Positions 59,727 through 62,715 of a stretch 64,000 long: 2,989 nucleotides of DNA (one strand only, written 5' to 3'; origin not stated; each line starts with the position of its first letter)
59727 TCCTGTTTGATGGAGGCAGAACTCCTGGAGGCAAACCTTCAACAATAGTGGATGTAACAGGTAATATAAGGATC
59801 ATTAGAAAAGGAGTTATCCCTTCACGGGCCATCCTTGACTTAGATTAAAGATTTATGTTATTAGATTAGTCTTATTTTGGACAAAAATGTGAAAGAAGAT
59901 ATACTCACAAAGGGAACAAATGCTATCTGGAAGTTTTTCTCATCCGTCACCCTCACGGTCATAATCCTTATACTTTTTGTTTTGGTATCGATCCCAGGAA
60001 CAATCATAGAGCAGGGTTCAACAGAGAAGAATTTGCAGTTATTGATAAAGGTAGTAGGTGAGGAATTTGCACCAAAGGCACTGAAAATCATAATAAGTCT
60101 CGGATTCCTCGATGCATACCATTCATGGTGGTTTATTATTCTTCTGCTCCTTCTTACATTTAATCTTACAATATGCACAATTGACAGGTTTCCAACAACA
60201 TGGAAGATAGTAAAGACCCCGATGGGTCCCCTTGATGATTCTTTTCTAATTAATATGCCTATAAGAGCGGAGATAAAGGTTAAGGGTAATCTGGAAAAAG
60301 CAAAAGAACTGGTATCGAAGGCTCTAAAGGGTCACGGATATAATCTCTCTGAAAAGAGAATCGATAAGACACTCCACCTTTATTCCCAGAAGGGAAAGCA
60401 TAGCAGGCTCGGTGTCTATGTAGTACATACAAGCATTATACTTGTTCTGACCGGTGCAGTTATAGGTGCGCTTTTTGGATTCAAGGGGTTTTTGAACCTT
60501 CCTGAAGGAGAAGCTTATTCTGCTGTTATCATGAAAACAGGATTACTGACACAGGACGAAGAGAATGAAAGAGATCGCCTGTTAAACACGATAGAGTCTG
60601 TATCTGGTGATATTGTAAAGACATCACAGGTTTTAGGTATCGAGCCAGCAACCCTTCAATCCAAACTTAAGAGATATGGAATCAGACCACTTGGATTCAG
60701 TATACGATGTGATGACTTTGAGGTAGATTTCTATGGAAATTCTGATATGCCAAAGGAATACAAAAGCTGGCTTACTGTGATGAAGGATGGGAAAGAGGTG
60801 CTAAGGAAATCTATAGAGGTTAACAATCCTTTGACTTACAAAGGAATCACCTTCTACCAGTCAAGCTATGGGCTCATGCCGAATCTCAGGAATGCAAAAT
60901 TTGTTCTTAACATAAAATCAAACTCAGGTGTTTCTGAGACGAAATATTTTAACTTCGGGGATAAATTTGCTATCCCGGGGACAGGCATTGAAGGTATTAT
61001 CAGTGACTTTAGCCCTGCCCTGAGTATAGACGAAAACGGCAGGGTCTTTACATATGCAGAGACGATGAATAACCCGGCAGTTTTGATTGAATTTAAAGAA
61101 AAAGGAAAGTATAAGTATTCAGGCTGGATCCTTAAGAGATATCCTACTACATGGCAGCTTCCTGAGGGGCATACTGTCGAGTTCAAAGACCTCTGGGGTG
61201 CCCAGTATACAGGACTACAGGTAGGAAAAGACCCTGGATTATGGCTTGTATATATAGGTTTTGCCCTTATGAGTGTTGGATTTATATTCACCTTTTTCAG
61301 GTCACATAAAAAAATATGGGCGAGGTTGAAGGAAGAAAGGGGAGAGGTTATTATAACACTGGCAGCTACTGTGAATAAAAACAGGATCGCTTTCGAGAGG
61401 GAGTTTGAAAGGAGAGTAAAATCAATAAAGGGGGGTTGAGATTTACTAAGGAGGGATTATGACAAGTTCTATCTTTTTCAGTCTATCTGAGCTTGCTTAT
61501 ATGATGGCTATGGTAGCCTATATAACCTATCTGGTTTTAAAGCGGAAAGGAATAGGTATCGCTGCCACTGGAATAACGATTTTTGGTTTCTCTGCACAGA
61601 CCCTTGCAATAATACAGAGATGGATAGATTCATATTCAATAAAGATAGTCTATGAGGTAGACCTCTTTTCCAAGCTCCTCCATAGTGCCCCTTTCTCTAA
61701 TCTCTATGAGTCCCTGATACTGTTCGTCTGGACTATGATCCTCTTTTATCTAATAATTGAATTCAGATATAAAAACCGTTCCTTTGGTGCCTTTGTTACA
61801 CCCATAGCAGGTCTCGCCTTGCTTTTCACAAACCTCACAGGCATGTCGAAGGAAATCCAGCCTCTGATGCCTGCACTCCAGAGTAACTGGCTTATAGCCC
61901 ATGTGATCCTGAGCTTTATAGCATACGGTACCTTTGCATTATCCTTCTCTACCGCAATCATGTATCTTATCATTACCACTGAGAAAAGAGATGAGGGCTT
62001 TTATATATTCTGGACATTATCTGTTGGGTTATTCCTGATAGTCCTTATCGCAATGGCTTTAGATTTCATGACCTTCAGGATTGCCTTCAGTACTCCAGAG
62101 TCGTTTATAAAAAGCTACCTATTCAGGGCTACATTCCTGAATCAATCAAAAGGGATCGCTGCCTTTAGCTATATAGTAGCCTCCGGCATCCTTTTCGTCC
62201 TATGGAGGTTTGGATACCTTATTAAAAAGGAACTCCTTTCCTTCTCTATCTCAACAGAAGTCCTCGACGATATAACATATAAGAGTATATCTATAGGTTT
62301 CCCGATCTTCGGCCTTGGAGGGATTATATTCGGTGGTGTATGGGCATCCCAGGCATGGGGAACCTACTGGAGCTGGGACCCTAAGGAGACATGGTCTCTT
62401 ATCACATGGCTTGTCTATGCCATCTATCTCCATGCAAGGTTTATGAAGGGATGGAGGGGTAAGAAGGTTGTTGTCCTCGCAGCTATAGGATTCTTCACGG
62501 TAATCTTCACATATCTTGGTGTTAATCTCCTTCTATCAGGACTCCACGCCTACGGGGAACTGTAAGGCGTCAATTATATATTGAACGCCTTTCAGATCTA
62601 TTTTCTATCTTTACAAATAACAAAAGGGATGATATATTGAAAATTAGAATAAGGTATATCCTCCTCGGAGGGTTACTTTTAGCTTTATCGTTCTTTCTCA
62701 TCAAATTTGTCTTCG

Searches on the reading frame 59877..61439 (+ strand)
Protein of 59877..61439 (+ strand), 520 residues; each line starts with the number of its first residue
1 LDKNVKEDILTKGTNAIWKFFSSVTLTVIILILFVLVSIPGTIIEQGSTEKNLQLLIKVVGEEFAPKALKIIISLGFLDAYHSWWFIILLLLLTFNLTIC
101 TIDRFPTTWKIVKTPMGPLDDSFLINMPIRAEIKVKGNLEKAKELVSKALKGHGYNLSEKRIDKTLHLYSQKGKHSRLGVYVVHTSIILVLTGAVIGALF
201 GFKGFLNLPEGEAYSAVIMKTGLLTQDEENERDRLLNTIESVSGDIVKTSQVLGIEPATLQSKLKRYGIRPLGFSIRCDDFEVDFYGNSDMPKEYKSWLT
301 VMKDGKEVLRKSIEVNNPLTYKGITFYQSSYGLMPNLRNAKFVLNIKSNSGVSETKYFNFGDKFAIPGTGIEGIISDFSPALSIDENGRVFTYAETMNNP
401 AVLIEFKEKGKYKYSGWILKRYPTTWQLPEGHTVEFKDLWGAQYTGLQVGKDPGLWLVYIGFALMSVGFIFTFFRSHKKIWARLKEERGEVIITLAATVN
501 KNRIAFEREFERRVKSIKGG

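Call 57: search_protein_families(library=pfam, proteins=[window:59877-61439:+], max_evalue=0.00001)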
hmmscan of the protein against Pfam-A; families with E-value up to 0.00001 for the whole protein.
window:59877-61439:+ (520 aa): 2 families
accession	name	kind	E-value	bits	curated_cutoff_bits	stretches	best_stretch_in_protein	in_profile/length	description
PF05140.19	ResB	-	2.7e-89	300.7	24.6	1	25-511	2-486/486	ResB-like family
PF02954.25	HTH_8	-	1e-06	28.8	22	0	228-267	3-42/42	Bacterial regulatory protein, Fis family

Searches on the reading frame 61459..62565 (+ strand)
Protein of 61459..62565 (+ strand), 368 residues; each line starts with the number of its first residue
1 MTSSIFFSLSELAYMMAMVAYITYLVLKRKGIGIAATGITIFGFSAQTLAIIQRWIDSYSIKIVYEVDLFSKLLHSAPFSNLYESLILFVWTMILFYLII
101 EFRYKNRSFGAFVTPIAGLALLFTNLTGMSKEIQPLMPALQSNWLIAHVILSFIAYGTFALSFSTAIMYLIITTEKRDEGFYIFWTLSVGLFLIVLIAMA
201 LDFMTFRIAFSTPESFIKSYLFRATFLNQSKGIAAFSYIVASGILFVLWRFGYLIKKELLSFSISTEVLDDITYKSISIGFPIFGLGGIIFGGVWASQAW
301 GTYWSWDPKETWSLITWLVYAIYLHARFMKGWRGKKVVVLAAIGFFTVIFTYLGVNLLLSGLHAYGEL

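Call 57: search_protein_families(library=pfam, proteins=[window:61459-62565:+], max_evalue=0.00001)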
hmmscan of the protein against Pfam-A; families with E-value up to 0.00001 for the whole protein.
window:61459-62565:+ (368 aa): 1 family
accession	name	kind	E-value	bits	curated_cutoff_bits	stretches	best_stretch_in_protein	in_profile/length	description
PF01578.25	Cytochrom_C_asm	-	2.9e-49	168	29.9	1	80-363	2-212/212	Cytochrome C assembly protein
